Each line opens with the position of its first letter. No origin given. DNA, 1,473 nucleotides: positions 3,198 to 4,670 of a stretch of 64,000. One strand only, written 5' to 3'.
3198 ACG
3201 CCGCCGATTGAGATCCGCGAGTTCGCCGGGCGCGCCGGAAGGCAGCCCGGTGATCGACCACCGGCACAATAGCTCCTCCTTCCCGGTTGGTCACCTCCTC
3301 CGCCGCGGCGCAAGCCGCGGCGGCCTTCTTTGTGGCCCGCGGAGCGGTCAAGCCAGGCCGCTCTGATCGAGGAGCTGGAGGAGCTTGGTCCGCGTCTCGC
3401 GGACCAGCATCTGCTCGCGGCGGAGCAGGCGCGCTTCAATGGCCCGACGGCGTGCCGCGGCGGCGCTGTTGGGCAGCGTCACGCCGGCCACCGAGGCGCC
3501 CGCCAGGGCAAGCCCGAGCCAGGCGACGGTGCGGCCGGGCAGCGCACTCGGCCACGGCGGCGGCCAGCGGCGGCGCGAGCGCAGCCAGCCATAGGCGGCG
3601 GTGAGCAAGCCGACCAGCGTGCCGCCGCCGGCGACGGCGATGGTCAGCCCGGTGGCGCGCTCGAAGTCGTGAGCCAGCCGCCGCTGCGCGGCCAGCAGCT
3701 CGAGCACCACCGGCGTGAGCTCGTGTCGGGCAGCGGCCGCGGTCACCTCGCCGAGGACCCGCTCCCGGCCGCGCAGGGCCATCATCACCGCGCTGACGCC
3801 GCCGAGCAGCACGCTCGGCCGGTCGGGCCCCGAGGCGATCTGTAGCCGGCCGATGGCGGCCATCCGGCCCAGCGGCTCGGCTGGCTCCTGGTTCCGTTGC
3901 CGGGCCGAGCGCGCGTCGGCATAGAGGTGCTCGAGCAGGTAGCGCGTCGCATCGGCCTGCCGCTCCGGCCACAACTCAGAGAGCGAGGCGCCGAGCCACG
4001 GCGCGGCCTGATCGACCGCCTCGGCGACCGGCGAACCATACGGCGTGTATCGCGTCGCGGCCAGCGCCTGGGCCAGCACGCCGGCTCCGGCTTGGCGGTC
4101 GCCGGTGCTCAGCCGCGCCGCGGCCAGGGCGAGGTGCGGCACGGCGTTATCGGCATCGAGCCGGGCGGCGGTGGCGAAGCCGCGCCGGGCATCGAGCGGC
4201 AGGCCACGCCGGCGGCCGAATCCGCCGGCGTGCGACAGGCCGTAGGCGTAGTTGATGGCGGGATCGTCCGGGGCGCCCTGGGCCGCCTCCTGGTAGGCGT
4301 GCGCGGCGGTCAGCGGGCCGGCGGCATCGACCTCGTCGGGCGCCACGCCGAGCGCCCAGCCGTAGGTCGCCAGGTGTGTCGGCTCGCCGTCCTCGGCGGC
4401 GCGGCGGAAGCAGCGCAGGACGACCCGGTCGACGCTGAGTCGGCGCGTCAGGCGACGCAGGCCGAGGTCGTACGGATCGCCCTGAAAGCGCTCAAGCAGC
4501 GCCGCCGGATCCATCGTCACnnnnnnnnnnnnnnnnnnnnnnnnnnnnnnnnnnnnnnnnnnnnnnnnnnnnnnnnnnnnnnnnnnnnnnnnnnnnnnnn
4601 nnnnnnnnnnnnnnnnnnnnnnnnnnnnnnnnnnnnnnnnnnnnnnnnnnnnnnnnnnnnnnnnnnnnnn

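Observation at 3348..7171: Tandem diverged PspA/IM30 paralogs with long acidic Pro-rich tails, bracketed by dedicated membrane proteins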

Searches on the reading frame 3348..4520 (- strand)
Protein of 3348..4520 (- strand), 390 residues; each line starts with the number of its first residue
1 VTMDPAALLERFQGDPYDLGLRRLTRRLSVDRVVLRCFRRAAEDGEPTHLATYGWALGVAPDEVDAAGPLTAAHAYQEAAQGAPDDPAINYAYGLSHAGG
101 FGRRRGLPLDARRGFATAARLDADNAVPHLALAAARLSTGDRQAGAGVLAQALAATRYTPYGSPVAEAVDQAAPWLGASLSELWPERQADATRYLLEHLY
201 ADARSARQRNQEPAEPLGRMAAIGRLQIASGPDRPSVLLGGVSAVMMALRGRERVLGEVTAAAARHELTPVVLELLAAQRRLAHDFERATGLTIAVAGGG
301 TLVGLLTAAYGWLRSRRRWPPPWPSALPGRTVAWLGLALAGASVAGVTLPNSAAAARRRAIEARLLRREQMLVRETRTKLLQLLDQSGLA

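Call 3: search_protein_families(library=pfam, proteins=[window:3348-4520:-], max_evalue=1)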
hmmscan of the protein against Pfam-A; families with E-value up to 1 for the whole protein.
window:3348-4520:- (390 aa): 2 families
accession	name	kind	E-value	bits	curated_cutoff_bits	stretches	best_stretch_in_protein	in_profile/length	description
PF13414.12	TPR_11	-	0.044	13.9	26.8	0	72-97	13-38/42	TPR repeat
PF14559.12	TPR_19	-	0.077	13.8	25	0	110-156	9-55/68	Tetratricopeptide repeat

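Call 4: search_protein_families(library=ncbifam, proteins=[window:3348-4520:-], max_evalue=1)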
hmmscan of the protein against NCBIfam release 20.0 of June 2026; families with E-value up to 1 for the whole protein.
window:3348-4520:- (390 aa): 1 family
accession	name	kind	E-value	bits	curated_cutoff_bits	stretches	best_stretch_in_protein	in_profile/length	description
TIGR02552.1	LcrH_SycD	equivalog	0.089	12.5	104.8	1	110-157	70-117/136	SycD/LcrH family type III secretion system chaperone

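Call 15: find_homologous_proteins(query=window:3348-4514:-, max_evalue=0.001)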
Query window:3348-4514:- (388 aa): 10 proteins with E <= 0.001 among 8000 candidates.
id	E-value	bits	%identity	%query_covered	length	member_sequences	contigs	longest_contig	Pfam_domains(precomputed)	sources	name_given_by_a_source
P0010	2.1e-243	825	100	100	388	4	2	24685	-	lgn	-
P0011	9.3e-87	310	49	99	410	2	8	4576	-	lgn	-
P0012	4.1e-79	285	46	95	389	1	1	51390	-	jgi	-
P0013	4.5e-77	278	47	92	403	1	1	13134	-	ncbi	-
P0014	1.0e-76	277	47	91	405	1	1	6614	-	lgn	-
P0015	2.1e-72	263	45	97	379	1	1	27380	-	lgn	-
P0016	2.2e-72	262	44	96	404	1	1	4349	-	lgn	-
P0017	3.6e-69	252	43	96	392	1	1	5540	-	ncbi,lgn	-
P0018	1.6e-68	250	44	97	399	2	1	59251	-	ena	-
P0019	1.5e-67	247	42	95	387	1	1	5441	-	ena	-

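Call 27: find_related_loci(query=A1, collection=genome_contigs, flank=6000)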
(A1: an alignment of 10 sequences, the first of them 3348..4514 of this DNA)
Query A1 (388 aa) in genome_contigs; peptide patterns used: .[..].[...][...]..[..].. (x = any residue, [..] = any of these).
69 stretches matched a pattern; 1 encode a relative of the query (tblastn E <= 1e-3); 1 distinct loci.
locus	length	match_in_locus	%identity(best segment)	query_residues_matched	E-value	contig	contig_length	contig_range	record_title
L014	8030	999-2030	45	13-362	1e-61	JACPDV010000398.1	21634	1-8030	MAG: Armatimonadetes bacterium isolate NC_groundwater_318_Ag_B-0.1um_71_9 GD18-4_B1_scaffold_685772, whole genome shotgu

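Call 28: predict_structure(alignment_id=A1)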
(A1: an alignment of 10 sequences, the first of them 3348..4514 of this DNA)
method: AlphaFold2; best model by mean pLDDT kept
length: 388 residues; sequences in the alignment: 10
mean_pLDDT: 85.4   pTM: 0.81
mean pLDDT of the five models: 85.4, 79.7, 79.0, 77.2, 71.3
residues with pLDDT >= 90: 220; 70-90: 102; 50-70: 60; < 50: 6
segments of 3 or more residues with pLDDT < 50: 1-3
pLDDT, mean of each block of 10 residues (from residue 1): 51 88 90 93 89 89 74 94 97 84 80 98 97 91 95 95 91 83 90 94 92 93 95 93 95 91 93 93 82 70 72 62 58 70 64 79 90 95 78
secondary structure, 60 per line:
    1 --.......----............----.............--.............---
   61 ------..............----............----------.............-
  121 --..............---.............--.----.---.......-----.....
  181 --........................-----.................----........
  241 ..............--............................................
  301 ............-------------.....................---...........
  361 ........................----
elements in order: H3-9 H14-25 H30-42 H45-57 H67-80 H85-96 H107-119 H124-136 H140-152 H164-170 H176-179 H183-206 H212-228 H233-254 H257-312 H326-346 H350-384

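Call 30: search_protein_representatives(alignment_id=A1)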
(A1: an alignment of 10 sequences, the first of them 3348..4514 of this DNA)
Query: 10 sequences, 388 profile positions. Proteins with E-value up to 0.001 (for the whole library): 29; up to 1e-10: 14; up to 1e-30: 13. The best 29 are listed.
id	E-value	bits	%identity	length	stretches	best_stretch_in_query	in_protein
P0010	1.7e-164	563.7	-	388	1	1-385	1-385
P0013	4.7e-164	562.2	-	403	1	1-383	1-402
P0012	8.7e-158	541.6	-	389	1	1-386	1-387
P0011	1.6e-155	534.2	-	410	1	1-385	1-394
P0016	3.3e-153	526.5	-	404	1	1-386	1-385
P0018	7.2e-151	518.8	-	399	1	1-387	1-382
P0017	2.4e-149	513.8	-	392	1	1-387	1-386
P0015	3.7e-148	509.9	-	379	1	1-384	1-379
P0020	2.3e-121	421.7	-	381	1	1-381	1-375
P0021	2.4e-107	375.5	-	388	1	1-383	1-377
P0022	2.8e-105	368.7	-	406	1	1-384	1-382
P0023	3.4e-100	352.0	-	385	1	3-382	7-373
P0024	4.5e-71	256.1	-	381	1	20-385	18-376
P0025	4.7e-25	104.6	-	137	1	261-382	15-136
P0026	4.0e-08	48.9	-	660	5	55-153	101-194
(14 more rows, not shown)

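Call 33: find_encoding_contigs(protein=P0012, flank=7000, max_places=1)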
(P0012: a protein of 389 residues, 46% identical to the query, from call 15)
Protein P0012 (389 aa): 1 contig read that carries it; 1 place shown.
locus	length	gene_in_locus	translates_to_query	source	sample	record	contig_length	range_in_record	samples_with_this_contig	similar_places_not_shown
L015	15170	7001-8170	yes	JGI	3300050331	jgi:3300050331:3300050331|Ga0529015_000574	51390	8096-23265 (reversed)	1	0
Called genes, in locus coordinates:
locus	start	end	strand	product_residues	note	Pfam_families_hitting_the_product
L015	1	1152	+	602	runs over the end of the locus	PF00664:ABC_membrane, PF00005:ABC_tran, PF02463:SMC_N (weak)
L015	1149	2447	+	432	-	PF13579:Glyco_trans_4_4 (weak), PF04413:Glycos_transf_N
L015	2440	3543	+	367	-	PF02606:LpxK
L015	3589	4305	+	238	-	PF03167:UDG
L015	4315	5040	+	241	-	PF20226:DUF6585 (weak)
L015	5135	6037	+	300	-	PF04012:PspA_IM30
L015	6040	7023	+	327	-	PF04012:PspA_IM30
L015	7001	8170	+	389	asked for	-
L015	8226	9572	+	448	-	PF00884:Sulfatase, PF16347:SGSH_C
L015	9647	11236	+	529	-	-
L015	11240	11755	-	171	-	PF13442:Cytochrome_CBB3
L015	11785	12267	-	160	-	PF10502:Peptidase_S26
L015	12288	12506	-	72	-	-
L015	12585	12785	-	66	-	PF10502:Peptidase_S26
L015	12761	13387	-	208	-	PF10502:Peptidase_S26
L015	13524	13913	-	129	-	PF01245:Ribosomal_L19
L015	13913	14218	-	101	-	PF01746:tRNA_m1G_MT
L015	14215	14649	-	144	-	PF01746:tRNA_m1G_MT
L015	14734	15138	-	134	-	PF01782:RimM, PF05239:PRC (weak)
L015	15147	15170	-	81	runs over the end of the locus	PF13083:KH_KhpA-B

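Call 34: find_encoding_contigs(protein=P0018, flank=7000, max_places=1)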
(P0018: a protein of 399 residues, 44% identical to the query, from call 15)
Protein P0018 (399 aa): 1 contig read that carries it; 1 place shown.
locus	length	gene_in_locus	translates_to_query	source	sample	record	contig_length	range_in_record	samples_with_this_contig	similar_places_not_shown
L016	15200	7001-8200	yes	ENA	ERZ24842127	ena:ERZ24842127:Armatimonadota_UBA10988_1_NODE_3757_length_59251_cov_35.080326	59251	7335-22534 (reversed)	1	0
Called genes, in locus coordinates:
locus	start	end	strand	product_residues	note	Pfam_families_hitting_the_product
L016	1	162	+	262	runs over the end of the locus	PF25084:LbH_EIF2B (faint), PF25087:GMPPB_C (faint), PF00132:Hexapep, PF14602:Hexapep_2 (faint), PF00132:Hexapep (weak), PF13720:Acetyltransf_11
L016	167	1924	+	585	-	PF00664:ABC_membrane, PF00005:ABC_tran, PF02463:SMC_N (faint), PF13401:AAA_22 (faint)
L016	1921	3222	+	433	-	PF04413:Glycos_transf_N, PF13579:Glyco_trans_4_4 (weak)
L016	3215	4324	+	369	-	PF02606:LpxK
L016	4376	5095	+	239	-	PF03167:UDG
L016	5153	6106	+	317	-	PF04012:PspA_IM30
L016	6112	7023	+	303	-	PF04012:PspA_IM30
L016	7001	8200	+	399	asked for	-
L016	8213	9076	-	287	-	-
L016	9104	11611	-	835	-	PF22842:Pel9A-like_beta_helix (weak), PF13229:Beta_helix (weak)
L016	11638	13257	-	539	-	-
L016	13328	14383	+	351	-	PF07885:Ion_trans_2, PF02254:TrkA_N, PF02080:TrkA_C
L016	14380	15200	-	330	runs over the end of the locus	-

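Call 35: find_encoding_contigs(protein=P0015, flank=7000, max_places=1)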
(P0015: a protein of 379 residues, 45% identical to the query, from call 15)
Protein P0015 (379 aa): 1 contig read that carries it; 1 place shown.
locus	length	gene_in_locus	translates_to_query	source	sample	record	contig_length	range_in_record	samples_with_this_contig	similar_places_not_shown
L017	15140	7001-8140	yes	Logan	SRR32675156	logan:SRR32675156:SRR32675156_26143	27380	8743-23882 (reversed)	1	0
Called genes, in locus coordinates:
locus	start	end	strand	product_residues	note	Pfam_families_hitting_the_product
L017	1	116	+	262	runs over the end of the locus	PF25087:GMPPB_C (faint), PF00132:Hexapep, PF13720:Acetyltransf_11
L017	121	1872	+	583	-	PF00664:ABC_membrane, PF00005:ABC_tran, PF02463:SMC_N (faint), PF13191:AAA_16 (weak)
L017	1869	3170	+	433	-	PF04413:Glycos_transf_N, PF00534:Glycos_transf_1 (weak)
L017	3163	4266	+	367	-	PF02606:LpxK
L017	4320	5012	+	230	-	PF03167:UDG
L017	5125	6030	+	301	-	PF04012:PspA_IM30, PF27865:CHP04376 (weak)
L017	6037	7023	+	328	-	PF04012:PspA_IM30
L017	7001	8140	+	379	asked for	-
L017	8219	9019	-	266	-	-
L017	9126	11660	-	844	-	PF13229:Beta_helix (weak)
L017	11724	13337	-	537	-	-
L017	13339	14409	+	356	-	PF07885:Ion_trans_2, PF22614:Slo-like_RCK (faint), PF02254:TrkA_N, PF13460:NAD_binding_10 (weak), PF02080:TrkA_C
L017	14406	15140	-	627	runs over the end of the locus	-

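Call 45: search_protein_families(library=padloc, proteins=[window:3348-4514:-], max_evalue=0.01)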
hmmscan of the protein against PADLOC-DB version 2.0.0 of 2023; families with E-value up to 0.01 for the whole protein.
window:3348-4514:- (388 aa): 0 families
